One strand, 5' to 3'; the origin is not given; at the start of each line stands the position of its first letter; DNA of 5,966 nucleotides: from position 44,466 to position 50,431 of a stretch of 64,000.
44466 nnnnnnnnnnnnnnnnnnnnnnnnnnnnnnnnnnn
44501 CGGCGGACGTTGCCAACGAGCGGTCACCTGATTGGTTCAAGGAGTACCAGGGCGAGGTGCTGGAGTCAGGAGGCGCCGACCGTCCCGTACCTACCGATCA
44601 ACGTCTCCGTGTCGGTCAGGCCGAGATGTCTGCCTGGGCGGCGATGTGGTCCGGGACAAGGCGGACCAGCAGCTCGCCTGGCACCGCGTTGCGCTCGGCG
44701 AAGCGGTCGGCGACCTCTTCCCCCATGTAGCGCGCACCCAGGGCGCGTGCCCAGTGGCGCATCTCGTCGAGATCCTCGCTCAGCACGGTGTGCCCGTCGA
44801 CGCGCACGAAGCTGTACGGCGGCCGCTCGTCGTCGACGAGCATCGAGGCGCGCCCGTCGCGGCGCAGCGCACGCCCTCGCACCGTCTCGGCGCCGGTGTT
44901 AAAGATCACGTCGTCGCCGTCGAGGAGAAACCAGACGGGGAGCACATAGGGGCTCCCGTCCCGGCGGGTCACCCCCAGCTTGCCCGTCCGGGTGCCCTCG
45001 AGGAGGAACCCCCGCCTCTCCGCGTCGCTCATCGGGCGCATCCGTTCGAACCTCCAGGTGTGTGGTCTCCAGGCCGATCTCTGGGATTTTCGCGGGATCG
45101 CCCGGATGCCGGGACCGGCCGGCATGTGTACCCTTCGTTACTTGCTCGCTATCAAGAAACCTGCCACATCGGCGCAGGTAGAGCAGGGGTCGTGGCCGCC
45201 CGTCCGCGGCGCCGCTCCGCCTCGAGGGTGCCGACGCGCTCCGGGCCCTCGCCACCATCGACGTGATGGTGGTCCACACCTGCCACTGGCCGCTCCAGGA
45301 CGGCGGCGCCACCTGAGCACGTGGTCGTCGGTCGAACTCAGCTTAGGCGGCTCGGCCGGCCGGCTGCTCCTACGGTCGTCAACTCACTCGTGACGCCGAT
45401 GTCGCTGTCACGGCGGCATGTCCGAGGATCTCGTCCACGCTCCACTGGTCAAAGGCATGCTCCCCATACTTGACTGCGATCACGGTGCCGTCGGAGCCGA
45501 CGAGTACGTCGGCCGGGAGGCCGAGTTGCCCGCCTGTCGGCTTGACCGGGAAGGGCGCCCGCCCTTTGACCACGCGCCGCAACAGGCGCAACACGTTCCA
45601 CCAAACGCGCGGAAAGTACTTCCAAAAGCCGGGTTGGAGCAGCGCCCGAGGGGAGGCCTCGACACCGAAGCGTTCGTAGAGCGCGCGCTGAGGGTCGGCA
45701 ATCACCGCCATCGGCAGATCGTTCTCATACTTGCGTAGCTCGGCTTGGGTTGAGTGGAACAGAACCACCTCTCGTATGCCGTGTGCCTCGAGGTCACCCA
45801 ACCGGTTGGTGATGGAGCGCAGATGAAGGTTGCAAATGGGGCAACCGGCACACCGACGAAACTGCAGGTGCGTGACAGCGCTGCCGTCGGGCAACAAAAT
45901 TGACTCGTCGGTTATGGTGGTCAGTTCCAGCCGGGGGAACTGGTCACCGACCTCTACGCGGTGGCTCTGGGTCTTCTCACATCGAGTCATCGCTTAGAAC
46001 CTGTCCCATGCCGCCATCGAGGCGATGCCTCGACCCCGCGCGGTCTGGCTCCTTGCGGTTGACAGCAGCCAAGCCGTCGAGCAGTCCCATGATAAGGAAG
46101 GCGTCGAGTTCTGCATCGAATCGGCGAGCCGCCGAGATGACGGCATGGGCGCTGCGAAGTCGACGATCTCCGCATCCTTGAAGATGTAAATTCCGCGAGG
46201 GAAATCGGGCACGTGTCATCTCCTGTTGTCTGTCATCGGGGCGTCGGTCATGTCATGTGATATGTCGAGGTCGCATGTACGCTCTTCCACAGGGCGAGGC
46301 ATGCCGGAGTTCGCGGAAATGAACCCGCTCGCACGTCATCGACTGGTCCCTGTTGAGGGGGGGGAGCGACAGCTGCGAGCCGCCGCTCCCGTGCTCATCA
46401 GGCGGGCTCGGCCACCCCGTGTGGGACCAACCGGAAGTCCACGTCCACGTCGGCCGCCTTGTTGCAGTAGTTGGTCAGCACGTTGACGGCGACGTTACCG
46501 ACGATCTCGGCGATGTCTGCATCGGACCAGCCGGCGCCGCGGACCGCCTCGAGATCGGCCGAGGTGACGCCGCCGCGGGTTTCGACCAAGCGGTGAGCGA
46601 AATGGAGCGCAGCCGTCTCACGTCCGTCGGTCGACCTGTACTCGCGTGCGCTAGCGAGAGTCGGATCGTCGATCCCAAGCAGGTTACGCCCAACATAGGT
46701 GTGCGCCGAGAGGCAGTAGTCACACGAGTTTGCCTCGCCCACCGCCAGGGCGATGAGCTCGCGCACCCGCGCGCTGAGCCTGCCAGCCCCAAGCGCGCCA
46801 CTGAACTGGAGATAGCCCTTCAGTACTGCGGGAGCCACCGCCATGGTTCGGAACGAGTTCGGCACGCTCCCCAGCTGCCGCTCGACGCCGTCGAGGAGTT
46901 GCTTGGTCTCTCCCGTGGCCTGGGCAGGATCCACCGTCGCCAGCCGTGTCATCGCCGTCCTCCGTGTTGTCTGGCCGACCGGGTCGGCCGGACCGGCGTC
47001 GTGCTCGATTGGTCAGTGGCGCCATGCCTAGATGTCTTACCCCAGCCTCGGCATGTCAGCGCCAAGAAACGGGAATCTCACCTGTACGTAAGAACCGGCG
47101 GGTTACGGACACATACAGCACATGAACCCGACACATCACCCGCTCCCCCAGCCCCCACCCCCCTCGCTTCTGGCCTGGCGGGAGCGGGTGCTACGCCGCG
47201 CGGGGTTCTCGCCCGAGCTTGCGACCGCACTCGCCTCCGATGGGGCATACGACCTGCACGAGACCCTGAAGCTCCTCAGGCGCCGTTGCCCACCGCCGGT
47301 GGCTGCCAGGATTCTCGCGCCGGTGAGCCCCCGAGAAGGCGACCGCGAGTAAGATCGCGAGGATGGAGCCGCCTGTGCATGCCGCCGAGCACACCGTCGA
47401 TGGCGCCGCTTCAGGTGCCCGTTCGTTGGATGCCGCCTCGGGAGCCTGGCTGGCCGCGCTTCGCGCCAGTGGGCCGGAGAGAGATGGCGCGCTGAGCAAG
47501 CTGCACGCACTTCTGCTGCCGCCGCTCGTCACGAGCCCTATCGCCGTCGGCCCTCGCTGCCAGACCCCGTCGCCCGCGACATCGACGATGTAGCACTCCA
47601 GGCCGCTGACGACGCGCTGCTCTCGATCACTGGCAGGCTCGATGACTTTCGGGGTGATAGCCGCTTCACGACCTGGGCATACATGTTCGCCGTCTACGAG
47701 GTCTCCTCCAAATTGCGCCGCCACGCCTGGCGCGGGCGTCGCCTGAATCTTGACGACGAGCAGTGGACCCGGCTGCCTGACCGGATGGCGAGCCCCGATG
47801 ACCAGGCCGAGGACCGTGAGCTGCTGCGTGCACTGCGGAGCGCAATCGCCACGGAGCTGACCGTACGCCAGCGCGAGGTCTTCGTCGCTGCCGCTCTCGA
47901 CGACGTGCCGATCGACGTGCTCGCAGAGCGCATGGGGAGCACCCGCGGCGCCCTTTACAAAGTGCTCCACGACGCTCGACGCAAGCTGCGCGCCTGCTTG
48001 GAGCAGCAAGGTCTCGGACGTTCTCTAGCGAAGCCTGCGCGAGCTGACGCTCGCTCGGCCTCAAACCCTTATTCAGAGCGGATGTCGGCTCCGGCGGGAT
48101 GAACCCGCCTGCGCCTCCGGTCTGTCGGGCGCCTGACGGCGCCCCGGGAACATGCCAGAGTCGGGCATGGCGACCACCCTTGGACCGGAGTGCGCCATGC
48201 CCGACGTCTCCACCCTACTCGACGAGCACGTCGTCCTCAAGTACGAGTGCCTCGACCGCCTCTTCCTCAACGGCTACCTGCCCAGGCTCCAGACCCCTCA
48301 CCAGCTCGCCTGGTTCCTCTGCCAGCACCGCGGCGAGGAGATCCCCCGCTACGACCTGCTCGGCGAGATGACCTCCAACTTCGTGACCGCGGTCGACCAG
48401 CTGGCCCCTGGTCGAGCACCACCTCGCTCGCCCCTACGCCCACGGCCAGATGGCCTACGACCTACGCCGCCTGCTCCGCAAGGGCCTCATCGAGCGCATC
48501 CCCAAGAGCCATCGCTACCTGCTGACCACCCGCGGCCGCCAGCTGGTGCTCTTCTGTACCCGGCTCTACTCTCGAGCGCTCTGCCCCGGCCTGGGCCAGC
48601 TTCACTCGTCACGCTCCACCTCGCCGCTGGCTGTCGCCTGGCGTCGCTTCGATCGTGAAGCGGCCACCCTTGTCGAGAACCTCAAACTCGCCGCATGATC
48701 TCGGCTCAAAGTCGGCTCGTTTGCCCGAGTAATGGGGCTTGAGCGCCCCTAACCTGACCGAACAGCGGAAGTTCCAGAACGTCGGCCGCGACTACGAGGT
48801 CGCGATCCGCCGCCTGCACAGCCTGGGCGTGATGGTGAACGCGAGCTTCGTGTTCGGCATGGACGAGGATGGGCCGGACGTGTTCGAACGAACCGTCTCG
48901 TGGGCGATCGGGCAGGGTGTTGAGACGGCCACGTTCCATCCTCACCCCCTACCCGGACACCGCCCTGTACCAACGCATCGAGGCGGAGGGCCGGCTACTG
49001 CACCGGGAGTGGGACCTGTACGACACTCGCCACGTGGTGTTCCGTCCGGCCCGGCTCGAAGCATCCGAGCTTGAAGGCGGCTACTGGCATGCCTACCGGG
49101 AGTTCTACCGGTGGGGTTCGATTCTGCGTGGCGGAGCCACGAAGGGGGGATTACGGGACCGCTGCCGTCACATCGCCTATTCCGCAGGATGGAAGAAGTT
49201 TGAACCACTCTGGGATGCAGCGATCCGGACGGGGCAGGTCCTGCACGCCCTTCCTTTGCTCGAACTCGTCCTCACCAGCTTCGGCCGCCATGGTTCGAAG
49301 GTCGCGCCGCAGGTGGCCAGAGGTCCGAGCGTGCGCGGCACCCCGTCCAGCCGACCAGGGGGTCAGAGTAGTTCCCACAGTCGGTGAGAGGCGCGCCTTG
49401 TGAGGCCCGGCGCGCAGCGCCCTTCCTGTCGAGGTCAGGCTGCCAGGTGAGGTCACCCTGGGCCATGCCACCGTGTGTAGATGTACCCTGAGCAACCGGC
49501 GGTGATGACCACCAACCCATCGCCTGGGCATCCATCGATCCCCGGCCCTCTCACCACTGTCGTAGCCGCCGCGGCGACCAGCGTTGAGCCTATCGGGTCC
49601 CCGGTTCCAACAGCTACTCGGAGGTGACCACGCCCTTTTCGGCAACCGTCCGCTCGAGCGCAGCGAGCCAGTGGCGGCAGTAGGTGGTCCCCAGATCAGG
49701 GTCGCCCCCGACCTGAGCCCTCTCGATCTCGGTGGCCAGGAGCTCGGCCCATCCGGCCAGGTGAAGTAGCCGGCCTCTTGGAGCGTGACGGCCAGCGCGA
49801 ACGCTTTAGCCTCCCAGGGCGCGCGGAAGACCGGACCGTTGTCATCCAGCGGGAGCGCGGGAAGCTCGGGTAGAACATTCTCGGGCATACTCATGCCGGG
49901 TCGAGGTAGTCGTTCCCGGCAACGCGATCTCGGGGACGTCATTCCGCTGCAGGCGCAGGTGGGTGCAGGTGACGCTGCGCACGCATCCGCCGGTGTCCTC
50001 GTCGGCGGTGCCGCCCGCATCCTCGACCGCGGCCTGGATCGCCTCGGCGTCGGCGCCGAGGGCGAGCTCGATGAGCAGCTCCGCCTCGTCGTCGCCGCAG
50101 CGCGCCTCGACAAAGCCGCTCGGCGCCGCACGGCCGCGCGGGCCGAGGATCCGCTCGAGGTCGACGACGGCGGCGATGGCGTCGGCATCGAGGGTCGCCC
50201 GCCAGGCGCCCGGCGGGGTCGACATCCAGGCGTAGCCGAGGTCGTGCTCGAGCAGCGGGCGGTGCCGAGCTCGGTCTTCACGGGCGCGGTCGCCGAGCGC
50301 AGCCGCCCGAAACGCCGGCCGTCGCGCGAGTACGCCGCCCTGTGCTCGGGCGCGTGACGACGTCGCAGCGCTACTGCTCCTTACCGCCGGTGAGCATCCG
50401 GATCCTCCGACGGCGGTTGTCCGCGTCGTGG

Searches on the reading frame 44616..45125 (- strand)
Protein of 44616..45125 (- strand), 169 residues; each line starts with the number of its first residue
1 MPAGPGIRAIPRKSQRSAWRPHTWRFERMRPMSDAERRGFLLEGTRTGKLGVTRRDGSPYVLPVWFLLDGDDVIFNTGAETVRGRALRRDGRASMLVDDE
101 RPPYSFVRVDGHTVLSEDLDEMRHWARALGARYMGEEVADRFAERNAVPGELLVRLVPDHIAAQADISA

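Call 10: search_protein_families(library=pfam, proteins=[window:44616-45125:-], max_evalue=0.01)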
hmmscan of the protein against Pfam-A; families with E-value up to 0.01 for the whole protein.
window:44616-45125:- (169 aa): 2 families
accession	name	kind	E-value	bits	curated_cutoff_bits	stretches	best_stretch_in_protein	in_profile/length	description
PF01243.27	PNPOx_N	-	3.7e-15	56.8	28.1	1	42-162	9-117/120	Pyridoxamine 5'-phosphate oxidase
PF12900.13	Pyridox_ox_2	-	6.6e-11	42.8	27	1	41-163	8-138/140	Pyridoxamine 5'-phosphate oxidase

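Call 17: find_encoding_contigs(protein=window:44616-45125:-, flank=10000, max_places=10)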
Protein window:44616-45125:- (169 aa): no gene with exactly this product is on record in the collection.

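Call 20: find_homologous_proteins(query=window:44616-45125:-, max_evalue=1e-20)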
Query window:44616-45125:- (169 aa): 7497 proteins with E <= 1e-20 among 7829 candidates; the best 120 are listed.
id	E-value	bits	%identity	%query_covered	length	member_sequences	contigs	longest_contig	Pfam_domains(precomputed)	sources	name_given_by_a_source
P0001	3.9e-83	296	96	83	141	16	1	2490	PF01243.28,PF12900.14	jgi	jgi:PPOX class probable F420-dependent enzyme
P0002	6.2e-79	282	93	83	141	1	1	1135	PF01243.28,PF12900.14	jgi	jgi:PPOX class probable F420-dependent enzyme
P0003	1.0e-78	281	93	83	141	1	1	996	PF01243.28,PF12900.14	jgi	jgi:PPOX class probable F420-dependent enzyme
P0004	6.9e-78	278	92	83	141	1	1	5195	PF01243.28,PF12900.14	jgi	jgi:PPOX class probable F420-dependent enzyme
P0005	8.2e-77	275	91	83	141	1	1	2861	PF01243.28,PF12900.14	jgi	jgi:PPOX class probable F420-dependent enzyme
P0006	2.7e-74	267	86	83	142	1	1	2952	PF01243.28,PF12900.14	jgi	jgi:PPOX class probable F420-dependent enzyme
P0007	3.0e-73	263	87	83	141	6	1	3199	PF01243.28,PF12900.14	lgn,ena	-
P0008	3.5e-73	263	86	83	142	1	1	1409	PF01243.28,PF12900.14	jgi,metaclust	metaclust:\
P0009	1.1e-72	262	85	83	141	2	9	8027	PF01243.28,PF12900.14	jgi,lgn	jgi:PPOX class probable F420-dependent enzyme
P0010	3.3e-72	260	87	83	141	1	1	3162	PF01243.28,PF12900.14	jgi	jgi:PPOX class probable F420-dependent enzyme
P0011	3.4e-72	260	86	83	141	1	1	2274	PF01243.28,PF12900.14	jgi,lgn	jgi:PPOX class probable F420-dependent enzyme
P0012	2.5e-71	257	86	83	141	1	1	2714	PF01243.28,PF12900.14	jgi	jgi:PPOX class probable F420-dependent enzyme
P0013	4.9e-71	256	85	83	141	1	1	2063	PF01243.28,PF12900.14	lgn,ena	-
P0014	6.0e-71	256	85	83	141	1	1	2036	PF01243.28,PF12900.14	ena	-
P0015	1.0e-70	255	84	83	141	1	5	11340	PF01243.28,PF12900.14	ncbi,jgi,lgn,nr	ncbi:MAG: hypothetical protein QOE72_3484 [Chloroflexota bacterium]|jgi:PPOX class probable F420-dep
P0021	7.6e-70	252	84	83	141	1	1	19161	PF01243.28,PF12900.14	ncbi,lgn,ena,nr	ncbi:MAG TPA: PPOX class F420-dependent oxidoreductase [Candidatus Dormibacteraeota bacterium]|nr:PP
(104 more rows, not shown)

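Call 21: find_encoding_contigs(protein=P0001, flank=10000, max_places=4)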
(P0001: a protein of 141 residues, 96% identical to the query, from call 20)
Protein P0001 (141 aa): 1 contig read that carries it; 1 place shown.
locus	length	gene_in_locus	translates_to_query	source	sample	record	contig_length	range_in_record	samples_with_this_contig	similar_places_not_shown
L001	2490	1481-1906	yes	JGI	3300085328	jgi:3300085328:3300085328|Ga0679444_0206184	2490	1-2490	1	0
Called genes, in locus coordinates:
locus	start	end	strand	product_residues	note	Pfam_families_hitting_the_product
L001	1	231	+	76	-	?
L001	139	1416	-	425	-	PF01757:Acyl_transf_3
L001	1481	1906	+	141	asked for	PF01243:PNPOx_N, PF12900:Pyridox_ox_2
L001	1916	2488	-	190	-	?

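Call 22: find_encoding_contigs(protein=P0004, flank=10000, max_places=4)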
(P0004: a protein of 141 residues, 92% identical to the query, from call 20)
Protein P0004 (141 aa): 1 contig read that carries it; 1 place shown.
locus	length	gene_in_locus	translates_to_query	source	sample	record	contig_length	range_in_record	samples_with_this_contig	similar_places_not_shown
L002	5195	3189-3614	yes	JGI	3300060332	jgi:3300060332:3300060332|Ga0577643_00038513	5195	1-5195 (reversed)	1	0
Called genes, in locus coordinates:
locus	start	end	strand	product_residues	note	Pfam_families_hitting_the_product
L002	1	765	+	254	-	?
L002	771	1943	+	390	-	PF01663:Phosphodiest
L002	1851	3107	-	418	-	PF01757:Acyl_transf_3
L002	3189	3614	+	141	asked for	PF01243:PNPOx_N, PF12900:Pyridox_ox_2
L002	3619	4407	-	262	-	-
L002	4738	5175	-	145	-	PF04248:NTP_transf_9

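Call 23: find_encoding_contigs(protein=P0021, flank=10000, max_places=4)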
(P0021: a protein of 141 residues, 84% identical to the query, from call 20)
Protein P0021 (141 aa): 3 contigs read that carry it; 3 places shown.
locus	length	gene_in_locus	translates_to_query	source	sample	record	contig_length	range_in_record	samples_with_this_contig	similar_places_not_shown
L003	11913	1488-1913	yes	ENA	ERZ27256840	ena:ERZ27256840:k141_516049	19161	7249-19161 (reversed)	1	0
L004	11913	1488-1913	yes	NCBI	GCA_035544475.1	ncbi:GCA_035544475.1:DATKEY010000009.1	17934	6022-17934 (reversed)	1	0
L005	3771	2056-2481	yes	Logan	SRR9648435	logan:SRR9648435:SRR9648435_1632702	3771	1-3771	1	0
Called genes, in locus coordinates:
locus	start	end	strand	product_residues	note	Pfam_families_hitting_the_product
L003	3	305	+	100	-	?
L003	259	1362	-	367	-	PF01757:Acyl_transf_3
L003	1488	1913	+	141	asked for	PF01243:PNPOx_N, PF12900:Pyridox_ox_2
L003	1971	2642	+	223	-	PF01965:DJ-1_PfpI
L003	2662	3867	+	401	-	PF02515:CoA_transf_3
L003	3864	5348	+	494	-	PF01943:Polysacc_synt, PF13440:Polysacc_synt_3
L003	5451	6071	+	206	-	-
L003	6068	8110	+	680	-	PF00072:Response_reg, PF00989:PAS, PF08448:PAS_4, PF13426:PAS_9, PF08447:PAS_3 (weak), PF00990:GGDEF, PF00563:EAL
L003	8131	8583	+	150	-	PF10604:Polyketide_cyc2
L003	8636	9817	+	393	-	PF08442:ATP-grasp_2, PF13549:ATP-grasp_5, PF00549:Ligase_CoA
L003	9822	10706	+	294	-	PF02629:CoA_binding, PF13607:Succ_CoA_lig, PF00549:Ligase_CoA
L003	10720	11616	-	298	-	PF02899:Phage_int_SAM_1, PF00589:Phage_integrase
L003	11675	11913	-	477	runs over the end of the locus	PF13433:Peripla_BP_5, PF13458:Peripla_BP_6, PF01094:ANF_receptor (faint)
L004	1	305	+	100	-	?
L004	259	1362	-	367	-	PF01757:Acyl_transf_3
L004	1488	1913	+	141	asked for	PF01243:PNPOx_N, PF12900:Pyridox_ox_2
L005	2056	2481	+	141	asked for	PF01243:PNPOx_N, PF12900:Pyridox_ox_2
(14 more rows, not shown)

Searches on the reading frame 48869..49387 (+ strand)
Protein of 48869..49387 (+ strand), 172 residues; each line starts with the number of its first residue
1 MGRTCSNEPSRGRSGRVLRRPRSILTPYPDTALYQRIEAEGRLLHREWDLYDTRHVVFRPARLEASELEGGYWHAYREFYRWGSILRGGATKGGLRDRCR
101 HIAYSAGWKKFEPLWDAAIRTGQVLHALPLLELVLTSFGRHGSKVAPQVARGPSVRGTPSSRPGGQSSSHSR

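Call 18: search_protein_families(library=pfam, proteins=[window:48869-49387:+], max_evalue=0.01)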
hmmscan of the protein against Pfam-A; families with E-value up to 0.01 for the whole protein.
window:48869-49387:+ (172 aa): 1 family
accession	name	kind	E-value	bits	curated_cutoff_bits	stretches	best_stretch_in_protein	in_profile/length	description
PF13282.11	DUF4070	-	0.00019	21.9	22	1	31-81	1-50/144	Domain of unknown function (DUF4070)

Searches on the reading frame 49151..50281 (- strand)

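Call 18: search_protein_families(library=pfam, proteins=[window:49151-50281:-], max_evalue=0.01)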
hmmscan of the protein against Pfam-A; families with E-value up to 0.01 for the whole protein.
window:49151-50281:- (376 aa): 1 family
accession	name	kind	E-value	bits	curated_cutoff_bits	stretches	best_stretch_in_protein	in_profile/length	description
PF21006.2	NHase_beta_N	-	0.0052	17.3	21.5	1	147-175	20-48/115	Nitrile hydratase beta subunit, N-terminal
